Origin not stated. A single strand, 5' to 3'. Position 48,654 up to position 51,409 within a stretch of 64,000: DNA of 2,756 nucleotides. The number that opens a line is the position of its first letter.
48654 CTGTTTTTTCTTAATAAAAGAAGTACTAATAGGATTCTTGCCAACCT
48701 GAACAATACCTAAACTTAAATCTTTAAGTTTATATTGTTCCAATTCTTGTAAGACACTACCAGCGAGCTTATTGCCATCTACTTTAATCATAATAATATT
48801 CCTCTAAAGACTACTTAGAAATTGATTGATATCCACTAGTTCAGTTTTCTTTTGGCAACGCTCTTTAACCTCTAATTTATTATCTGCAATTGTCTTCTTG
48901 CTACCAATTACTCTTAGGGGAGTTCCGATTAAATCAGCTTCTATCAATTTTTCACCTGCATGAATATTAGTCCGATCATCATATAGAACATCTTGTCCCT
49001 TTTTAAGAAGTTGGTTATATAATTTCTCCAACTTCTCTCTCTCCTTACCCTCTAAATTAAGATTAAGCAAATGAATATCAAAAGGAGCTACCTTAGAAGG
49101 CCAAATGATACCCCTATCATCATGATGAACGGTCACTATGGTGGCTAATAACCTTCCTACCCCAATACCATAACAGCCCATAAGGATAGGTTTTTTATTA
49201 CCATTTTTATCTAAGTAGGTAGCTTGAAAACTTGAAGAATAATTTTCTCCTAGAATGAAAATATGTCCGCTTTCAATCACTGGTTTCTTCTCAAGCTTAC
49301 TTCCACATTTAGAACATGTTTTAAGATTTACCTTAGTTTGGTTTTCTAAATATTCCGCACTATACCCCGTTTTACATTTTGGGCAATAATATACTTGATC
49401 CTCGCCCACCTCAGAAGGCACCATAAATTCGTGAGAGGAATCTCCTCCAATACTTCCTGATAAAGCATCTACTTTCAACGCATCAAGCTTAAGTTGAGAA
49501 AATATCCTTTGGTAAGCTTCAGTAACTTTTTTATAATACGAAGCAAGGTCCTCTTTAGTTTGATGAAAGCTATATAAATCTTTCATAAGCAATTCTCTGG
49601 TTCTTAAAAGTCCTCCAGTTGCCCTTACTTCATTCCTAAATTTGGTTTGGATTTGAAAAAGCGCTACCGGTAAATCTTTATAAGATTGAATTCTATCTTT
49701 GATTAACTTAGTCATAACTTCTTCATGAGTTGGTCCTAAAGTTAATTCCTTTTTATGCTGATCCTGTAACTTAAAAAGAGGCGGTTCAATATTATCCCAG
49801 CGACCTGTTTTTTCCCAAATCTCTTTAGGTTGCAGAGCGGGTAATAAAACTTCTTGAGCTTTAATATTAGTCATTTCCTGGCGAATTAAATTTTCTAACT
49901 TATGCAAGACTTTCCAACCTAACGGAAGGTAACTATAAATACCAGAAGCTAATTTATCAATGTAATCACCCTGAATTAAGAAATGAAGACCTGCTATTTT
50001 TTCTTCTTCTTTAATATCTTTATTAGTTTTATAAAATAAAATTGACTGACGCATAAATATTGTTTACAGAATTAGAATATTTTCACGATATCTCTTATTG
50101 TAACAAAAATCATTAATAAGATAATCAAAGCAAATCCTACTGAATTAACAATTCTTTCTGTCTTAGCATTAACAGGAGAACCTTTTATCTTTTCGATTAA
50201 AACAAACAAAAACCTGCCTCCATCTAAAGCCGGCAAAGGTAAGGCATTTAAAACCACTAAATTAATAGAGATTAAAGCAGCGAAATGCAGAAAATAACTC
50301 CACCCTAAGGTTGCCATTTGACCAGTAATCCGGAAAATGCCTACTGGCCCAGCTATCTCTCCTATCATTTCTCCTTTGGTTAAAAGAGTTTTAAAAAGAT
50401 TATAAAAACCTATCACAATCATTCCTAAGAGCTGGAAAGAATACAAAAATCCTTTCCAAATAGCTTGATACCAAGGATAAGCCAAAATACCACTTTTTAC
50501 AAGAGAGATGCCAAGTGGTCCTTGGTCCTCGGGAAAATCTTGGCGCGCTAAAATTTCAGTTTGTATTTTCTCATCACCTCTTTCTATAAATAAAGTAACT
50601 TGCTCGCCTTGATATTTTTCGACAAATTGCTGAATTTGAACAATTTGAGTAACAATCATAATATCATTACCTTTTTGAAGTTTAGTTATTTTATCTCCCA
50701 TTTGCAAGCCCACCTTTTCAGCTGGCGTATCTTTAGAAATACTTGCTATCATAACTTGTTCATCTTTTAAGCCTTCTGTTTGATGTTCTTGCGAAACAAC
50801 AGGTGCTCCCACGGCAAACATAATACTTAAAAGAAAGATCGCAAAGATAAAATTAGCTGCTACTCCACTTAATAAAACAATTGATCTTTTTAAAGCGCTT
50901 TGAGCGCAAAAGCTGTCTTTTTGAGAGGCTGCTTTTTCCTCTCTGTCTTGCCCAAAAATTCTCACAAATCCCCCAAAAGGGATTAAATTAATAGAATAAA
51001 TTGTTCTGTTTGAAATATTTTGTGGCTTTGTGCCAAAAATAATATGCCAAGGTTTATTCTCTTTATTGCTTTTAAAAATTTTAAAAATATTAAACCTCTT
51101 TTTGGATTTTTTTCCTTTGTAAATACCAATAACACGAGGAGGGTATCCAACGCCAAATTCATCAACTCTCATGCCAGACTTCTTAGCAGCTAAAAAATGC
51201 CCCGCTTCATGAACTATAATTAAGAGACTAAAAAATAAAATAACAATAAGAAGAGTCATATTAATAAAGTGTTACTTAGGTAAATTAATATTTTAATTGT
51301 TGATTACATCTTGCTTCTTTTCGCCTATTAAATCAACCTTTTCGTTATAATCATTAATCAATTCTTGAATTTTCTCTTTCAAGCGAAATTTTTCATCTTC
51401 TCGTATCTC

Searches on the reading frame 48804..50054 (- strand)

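Call 39: search_protein_families(library=pfam, proteins=[window:48804-50054:-], max_evalue=1)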
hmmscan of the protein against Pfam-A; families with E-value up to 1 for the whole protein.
window:48804-50054:- (416 aa): 15 families
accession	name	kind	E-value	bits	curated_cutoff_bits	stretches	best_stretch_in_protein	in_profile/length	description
PF00587.30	tRNA-synt_2b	-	9.4e-34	117.5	29.3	1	94-309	1-178/179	tRNA synthetase class II core domain (G, H, P, S and T)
PF03129.25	HGTP_anticodon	-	2.1e-11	44.3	21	1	339-414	15-89/94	Anticodon binding domain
PF08271.17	Zn_Ribbon_TF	-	0.0052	16.7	29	1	222-258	1-33/43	TFIIB zinc-binding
PF02146.23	SIR2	-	0.062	13.7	24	1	214-283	100-163/180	Sir2 family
PF05191.20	ADK_lid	-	0.067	13.5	26.6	1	223-255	3-32/36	Adenylate kinase, active site lid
PF24292.1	DUF7479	-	0.07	13.7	27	0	232-252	18-38/60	Domain of unknown function (DUF7479)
PF24444.1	DUF7563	-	0.078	12.9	27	0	218-229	23-34/39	Family of unknown function (DUF7563)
PF17824.6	DUF5586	-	0.14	11.7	26.6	0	226-251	296-321/404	Family of unknown function (DUF5586)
PF01485.27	IBR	-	0.15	12.6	24.3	1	219-253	16-50/65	IBR domain, a half RING-finger domain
PF23545.1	Zn_ribbon_HMPTM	-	0.15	12.1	27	1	224-252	9-38/45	HMPTM N-terminal zinc ribbon domain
PF05223.17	MecA_N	-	0.16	12.7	22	1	161-199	22-60/117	NTF2-like N-terminal transpeptidase domain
PF13240.11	Zn_Ribbon_1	-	0.3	11.4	25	0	245-254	14-23/23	zinc-ribbon domain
PF09723.15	Zn_ribbon_8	-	0.37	11.3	34.4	0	222-256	6-39/41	Zinc ribbon domain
PF13453.11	Zn_ribbon_TFIIB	-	0.4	10.6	22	0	224-251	2-26/41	Transcription factor zinc-finger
PF13248.11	Zn_ribbon_3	-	0.55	10.2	27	0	245-254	3-12/26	zinc-ribbon domain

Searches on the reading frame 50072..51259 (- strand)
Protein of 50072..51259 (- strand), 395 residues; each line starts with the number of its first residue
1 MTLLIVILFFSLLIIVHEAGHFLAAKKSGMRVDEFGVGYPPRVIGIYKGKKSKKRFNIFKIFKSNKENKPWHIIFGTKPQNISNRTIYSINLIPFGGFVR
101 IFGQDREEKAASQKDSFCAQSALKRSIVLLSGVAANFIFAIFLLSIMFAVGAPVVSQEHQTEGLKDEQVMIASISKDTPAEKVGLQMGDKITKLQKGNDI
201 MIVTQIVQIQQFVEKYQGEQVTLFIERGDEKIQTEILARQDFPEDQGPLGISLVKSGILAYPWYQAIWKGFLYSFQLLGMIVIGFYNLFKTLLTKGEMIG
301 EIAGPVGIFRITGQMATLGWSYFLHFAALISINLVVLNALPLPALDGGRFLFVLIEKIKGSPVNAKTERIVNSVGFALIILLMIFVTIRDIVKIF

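Call 39: search_protein_families(library=pfam, proteins=[window:50072-51259:-], max_evalue=1)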
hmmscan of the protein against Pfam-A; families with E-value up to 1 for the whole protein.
window:50072-51259:- (395 aa): 5 families
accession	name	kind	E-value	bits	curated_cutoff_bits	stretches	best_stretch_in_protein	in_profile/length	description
PF02163.28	Peptidase_M50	-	7.9e-50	169.7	27.2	2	82-382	43-221/221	Peptidase family M50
PF13180.12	PDZ_2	-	3.5e-07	30.8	27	1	163-236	12-78/80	PDZ domain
PF17820.7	PDZ_6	-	1.6e-06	28.2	27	1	171-227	2-54/54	PDZ domain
PF00595.29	PDZ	-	0.00092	20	23.2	1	155-203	17-60/81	PDZ domain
PF13398.12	Peptidase_M50B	-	0.21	11.7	26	1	6-35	17-46/201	Peptidase M50B-like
